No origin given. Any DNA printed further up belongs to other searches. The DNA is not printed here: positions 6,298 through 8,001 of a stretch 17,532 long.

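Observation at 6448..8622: A+T-rich two-gene insert: fold-III PLP decarboxylase plus GNAT, both with hydrophobic N-terminal extensions, inside a glycan operon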

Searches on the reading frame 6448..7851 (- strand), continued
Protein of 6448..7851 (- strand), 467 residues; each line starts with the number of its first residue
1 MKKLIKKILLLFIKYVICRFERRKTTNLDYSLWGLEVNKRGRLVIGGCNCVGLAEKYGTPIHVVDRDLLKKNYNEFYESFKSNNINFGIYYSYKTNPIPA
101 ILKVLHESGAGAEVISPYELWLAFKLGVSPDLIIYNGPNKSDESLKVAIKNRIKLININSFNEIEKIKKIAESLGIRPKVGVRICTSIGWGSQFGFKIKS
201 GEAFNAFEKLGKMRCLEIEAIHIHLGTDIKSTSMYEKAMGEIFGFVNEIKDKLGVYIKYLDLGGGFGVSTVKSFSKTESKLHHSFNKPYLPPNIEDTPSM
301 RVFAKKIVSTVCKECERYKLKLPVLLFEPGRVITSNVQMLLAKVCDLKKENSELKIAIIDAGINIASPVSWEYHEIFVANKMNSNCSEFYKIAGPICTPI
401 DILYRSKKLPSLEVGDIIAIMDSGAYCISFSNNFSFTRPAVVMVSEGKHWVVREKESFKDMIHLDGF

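Call 13: search_solved_structures(query=window:6448-7851:-, max_evalue=1e-10)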
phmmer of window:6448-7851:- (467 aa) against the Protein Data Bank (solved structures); distinct sequences matched with E-value up to 1e-10: 45.
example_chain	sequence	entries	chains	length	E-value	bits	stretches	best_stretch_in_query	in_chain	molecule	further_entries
1twi_A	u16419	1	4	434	2.9e-57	197.5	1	39-464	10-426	Diaminopimelate decarboxylase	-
1tuf_A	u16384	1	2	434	2.9e-57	197.5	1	39-464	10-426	Diaminopimelate decarboxylase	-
2p3e_A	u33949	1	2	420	1.3e-47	165.7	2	39-269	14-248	Diaminopimelate decarboxylase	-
3n2b_A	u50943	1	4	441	4.8e-41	144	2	49-268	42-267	Diaminopimelate decarboxylase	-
7kh2_A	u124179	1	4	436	4.5e-40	140.8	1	53-453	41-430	N-citrylornithine decarboxylase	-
4xg1_A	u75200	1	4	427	1e-38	136.4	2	39-269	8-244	Diaminopimelate decarboxylase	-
2yxx_A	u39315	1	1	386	6.5e-37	130.4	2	53-269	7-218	Diaminopimelate decarboxylase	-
8d2y_A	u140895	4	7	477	3.5e-36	128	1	38-465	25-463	D-ornithine/D-lysine decarboxylase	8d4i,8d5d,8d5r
8d88_A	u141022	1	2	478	3.6e-36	128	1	38-465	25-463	D-ornithine/D-lysine decarboxylase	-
6n2h_A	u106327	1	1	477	7.2e-36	127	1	38-465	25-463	D-ornithine/D-lysine decarboxylase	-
10li_A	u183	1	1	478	7.3e-36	127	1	38-465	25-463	Diaminopimelate decarboxylase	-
5x7m_A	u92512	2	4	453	4e-35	124.5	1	40-465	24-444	Diaminopimelate decarboxylase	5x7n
2qgh_A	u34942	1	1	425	8.2e-35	123.5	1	52-270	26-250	Diaminopimelate decarboxylase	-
3c5q_A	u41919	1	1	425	8.4e-35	123.5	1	52-270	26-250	Diaminopimelate decarboxylase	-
9nq5_A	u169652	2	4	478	1.3e-34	122.8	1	38-465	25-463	D-ornithine/D-lysine decarboxylase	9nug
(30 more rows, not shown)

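Call 15: search_solved_structures(query=window:6448-7851:-, max_evalue=1e-38, show_alignments=5)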
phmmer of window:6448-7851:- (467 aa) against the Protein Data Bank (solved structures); distinct sequences matched with E-value up to 1e-38: 5.
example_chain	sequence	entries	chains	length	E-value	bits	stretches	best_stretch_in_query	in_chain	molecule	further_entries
1twi_A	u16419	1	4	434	2.9e-57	197.5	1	39-464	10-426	Diaminopimelate decarboxylase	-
1tuf_A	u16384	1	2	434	2.9e-57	197.5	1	39-464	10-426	Diaminopimelate decarboxylase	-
2p3e_A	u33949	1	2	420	1.3e-47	165.7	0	39-269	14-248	Diaminopimelate decarboxylase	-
3n2b_A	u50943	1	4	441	4.8e-41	144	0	49-268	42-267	Diaminopimelate decarboxylase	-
7kh2_A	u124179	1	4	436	4.5e-40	140.8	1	53-453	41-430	N-citrylornithine decarboxylase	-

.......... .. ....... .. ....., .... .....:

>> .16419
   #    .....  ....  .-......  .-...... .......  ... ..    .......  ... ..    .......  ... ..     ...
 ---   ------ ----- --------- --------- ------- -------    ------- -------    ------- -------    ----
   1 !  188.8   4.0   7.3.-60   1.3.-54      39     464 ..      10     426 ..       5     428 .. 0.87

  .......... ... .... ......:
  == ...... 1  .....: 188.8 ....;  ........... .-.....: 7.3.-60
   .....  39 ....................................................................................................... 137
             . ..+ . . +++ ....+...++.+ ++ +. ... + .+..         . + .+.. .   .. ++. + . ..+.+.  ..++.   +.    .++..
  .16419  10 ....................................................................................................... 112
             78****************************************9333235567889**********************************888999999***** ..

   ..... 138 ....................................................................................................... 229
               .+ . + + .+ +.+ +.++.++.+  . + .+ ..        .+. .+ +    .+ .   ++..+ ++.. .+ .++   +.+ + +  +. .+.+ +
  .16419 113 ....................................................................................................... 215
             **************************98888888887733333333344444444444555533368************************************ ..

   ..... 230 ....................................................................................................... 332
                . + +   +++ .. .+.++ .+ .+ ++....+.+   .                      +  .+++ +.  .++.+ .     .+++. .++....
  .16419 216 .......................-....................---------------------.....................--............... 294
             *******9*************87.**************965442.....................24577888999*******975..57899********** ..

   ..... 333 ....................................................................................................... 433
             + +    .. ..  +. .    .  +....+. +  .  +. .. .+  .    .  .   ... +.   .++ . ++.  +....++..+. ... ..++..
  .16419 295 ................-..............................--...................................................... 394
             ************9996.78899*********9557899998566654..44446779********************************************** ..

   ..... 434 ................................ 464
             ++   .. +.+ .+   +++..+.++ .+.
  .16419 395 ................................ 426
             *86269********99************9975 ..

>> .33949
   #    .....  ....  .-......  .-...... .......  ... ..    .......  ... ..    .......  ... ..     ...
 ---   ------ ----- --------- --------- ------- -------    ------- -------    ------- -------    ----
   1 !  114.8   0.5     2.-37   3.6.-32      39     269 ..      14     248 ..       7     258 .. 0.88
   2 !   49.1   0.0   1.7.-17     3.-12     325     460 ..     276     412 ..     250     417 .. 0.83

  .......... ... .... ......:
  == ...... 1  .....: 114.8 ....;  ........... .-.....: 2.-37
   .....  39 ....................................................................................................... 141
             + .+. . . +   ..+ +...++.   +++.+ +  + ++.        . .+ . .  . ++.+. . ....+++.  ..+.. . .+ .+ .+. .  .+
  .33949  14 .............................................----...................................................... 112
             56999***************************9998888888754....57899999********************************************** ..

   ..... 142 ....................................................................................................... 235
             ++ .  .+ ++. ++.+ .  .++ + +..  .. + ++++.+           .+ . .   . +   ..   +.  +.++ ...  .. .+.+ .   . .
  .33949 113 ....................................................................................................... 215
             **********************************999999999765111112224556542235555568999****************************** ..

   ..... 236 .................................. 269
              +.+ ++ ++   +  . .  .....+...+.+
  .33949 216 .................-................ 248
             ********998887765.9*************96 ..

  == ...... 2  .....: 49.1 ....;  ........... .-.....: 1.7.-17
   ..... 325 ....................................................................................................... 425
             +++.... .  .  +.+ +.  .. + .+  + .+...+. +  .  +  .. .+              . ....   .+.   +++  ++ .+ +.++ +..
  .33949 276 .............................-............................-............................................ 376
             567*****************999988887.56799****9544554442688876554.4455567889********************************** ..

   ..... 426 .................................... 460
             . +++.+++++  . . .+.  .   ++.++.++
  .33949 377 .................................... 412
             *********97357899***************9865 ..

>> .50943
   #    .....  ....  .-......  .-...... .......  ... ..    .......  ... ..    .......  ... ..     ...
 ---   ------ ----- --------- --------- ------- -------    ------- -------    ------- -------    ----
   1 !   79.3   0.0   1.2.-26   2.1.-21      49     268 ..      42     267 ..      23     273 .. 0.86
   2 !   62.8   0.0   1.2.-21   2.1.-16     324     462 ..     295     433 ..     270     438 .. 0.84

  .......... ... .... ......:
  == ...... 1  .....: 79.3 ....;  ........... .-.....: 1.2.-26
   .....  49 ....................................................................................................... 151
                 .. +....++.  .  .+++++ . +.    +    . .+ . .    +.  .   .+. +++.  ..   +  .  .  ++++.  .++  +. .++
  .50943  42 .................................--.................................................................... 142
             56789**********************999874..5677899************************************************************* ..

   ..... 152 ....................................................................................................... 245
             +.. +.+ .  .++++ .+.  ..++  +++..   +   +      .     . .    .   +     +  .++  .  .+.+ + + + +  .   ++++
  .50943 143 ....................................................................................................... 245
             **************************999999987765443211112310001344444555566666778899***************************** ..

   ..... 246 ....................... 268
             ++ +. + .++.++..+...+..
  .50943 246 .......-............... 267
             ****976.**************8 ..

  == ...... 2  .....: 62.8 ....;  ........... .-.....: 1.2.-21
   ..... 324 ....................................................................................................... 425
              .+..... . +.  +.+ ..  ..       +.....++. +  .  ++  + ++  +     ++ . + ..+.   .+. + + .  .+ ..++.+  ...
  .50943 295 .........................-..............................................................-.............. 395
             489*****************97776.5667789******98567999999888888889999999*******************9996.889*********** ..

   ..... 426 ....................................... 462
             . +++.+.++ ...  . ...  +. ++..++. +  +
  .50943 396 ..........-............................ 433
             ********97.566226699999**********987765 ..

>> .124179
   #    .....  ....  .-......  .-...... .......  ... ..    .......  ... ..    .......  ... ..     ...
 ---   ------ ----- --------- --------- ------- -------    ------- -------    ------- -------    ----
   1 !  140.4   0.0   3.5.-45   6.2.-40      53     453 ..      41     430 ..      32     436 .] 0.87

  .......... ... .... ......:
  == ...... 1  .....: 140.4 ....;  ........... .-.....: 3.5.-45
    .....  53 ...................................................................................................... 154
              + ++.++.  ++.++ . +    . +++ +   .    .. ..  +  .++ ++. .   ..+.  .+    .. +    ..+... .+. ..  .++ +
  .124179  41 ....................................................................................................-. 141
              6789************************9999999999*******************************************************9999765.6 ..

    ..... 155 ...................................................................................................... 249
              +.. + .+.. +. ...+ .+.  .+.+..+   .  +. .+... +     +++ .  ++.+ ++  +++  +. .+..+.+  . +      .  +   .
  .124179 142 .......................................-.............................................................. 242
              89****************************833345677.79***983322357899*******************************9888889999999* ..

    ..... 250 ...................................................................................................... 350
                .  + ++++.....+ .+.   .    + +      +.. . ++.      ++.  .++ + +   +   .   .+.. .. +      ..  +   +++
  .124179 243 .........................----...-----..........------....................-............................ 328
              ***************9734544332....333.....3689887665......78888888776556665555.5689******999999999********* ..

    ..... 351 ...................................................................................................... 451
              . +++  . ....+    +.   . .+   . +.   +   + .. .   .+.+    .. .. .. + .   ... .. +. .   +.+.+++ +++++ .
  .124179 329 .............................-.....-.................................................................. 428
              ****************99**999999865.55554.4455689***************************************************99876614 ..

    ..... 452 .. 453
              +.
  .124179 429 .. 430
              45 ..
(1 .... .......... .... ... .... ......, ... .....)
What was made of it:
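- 7747..7851 (-): N-terminal extension of about 35 aa; residues 2-21 form a basic amphipathic helix absent from solved DAPDCs. The alignment to 1twi begins at residue 39 (call 15).
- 6970..7032 (-): 21-residue insertion (aa 274-294) after the GGGFG phosphate loop, relative to M. jannaschii DAPDC. Gap in the 1twi alignment (call 15).
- Closest known: Citryl-amino-acid decarboxylases FigC/FslC, SbnH, AcsE. Same: FigC also aligns through the insertion region (call 15).
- R343 becomes Ser, Y347 becomes Trp and Cys-Glu-Ser becomes Cys-Thr-Pro (call 15).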

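Call 18: find_related_loci(query=A1, collection=genome_contigs, flank=10000)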
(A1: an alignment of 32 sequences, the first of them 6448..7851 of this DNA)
Query A1 (467 aa) in genome_contigs; peptide patterns used: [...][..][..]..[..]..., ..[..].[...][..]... (x = any residue, [..] = any of these).
599 stretches matched a pattern (row limit reached: there are more); 533 encode a relative of the query (tblastn E <= 1e-3); the best 80 are kept; 80 distinct loci.
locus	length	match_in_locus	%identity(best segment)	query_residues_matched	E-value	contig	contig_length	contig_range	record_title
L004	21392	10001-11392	61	1-465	0e+0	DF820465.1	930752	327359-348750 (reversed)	Bacterium UASB270 DNA, scaffold: UASB270_scaffold_3, whole genome shotgun sequence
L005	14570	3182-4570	52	1-464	8e-165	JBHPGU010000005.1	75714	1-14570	Candidatus Omnitrophota bacterium isolate SAG AM-311-N09 NODE_5_length_75714_cov_30.247849, whole genome shotgun sequenc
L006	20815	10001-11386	50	3-465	4e-163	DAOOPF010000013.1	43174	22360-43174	MAG TPA_asm: bacterium isolate AMR_MDS_2604 NODE_999_length_43174_cov_12.931306, whole genome shotgun sequence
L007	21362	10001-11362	53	12-465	5e-162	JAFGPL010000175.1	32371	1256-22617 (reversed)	MAG: Bacteroidales bacterium isolate Zod_Metabat.688 k87_6412914, whole genome shotgun sequence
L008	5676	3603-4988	49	5-467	2e-157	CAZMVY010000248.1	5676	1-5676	MAG TPA_asm: uncultured Planctomycetales bacterium isolate SRP167436_co1_329 genome assembly, contig: NODE_23752_length_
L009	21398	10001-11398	49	1-467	6e-156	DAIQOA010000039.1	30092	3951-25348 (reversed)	MAG TPA_asm: bacterium isolate CTOTU7659 NODE_2631_length_30092_cov_5.899124, whole genome shotgun sequence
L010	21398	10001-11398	48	1-467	5e-154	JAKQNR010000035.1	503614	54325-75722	MAG: bacterium isolate USDV_metabat.161 k141_1290902, whole genome shotgun sequence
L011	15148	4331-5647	49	28-465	9e-141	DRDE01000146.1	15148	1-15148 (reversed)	MAG TPA_asm: Nitrospirae bacterium isolate HyVt-268 HyVt-268_k295_39933, whole genome shotgun sequence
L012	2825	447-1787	47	19-465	7e-147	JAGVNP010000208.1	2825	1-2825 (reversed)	MAG: Deltaproteobacteria bacterium isolate DeMMO3_31 c_000000034483, whole genome shotgun sequence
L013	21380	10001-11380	44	5-465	6e-139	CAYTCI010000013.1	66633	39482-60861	MAG TPA_asm: uncultured Cytophagia bacterium isolate SRP220891_co4_34 genome assembly, contig: NODE_604_length_66633_cov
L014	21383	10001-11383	46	4-465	1e-137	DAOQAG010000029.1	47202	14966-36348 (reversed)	MAG TPA_asm: bacterium isolate AMR_MDS_1268 NODE_608_length_47202_cov_9.169703, whole genome shotgun sequence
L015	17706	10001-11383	47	1-465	9e-135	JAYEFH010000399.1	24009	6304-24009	MAG: Thermodesulfobacteriota bacterium isolate MAG278 MAG278_399, whole genome shotgun sequence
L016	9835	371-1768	42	2-465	4e-126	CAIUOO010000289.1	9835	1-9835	MAG: uncultured Gemmatimonadetes bacterium isolate Loclat_bin-08888 genome assembly, contig: bin-08888:289/580, whole ge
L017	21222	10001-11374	43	12-465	1e-122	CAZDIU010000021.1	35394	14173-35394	MAG TPA_asm: uncultured Desulfobacterales bacterium isolate binchicken_co168_310 genome assembly, contig: NODE_2059_leng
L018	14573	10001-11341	44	20-465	6e-121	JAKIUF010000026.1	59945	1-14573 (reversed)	MAG: Gammaproteobacteria bacterium isolate D100SM.bin.11 NODE_223_length_59945_cov_5.753369, whole genome shotgun sequen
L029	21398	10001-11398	40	6-465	2e-117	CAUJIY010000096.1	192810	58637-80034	MAG: Pseudomonadota bacterium isolate KLAP199 genome assembly, contig: KLAP199_547864, whole genome shotgun sequence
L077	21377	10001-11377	36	2-465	1e-103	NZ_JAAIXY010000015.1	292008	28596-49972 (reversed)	Myxococcus eversor strain AB053B NODE_15_length_292008_cov_14.124, whole genome shotgun sequence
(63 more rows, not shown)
